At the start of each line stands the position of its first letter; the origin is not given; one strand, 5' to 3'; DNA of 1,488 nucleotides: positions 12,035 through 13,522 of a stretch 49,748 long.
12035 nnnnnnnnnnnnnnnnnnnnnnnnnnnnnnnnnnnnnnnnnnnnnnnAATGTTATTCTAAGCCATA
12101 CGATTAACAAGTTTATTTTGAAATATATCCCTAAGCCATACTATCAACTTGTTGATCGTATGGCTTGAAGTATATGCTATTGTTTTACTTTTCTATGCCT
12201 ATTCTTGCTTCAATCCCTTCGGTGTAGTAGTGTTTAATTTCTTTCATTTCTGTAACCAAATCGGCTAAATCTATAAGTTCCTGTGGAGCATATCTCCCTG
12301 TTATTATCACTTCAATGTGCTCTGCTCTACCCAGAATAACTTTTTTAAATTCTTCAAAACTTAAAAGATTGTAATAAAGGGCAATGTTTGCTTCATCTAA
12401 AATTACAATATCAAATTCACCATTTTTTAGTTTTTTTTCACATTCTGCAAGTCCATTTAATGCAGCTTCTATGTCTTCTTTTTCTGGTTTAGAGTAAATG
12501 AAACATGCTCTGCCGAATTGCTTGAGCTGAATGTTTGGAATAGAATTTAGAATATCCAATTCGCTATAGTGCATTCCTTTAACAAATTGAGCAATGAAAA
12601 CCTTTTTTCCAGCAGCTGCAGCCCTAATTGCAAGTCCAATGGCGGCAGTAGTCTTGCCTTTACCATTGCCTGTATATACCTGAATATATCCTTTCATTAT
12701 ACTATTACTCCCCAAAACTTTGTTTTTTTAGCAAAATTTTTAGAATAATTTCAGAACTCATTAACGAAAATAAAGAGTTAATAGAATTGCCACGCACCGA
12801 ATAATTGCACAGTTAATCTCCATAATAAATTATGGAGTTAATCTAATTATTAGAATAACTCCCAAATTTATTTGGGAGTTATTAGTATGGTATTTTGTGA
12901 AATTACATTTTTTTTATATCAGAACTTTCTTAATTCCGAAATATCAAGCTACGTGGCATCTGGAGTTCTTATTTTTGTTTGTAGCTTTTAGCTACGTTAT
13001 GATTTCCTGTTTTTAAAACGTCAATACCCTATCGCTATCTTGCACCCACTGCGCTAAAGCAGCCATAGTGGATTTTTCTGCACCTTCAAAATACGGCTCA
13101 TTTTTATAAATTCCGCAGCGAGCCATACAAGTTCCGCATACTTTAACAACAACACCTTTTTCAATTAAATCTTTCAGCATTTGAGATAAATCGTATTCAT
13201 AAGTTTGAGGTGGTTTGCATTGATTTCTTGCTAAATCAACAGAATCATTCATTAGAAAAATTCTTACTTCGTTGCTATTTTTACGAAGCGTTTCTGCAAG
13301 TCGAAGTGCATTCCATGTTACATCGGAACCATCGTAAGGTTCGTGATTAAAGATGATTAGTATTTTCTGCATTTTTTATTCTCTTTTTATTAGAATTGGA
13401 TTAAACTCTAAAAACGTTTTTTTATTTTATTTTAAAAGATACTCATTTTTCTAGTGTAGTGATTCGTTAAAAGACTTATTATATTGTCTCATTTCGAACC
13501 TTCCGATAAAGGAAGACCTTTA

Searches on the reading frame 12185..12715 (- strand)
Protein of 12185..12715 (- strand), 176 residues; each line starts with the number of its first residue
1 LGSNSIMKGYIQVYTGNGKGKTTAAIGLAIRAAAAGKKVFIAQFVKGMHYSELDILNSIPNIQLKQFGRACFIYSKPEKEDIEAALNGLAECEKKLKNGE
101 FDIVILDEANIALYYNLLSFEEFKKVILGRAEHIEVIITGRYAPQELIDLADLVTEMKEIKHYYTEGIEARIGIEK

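Call 21: search_protein_families(library=pfam, proteins=[window:12185-12715:-], max_evalue=0.001)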
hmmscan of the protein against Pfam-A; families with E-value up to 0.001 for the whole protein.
window:12185-12715:- (176 aa): 1 family
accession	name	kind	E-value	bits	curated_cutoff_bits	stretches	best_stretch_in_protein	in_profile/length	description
PF02572.21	CobA_CobO_BtuR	-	4.3e-62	209.8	25.7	1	8-175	2-171/172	ATP:corrinoid adenosyltransferase BtuR/CobO/CobP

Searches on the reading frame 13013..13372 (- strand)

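Call 21: search_protein_families(library=pfam, proteins=[window:13013-13372:-], max_evalue=0.001)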
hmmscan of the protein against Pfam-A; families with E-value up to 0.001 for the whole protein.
window:13013-13372:- (119 aa): 1 family
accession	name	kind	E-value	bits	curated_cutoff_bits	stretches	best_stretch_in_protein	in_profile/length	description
PF02635.20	DsrE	-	2.2e-24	86.3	22.7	1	2-119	1-116/116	DsrE/DsrF-like family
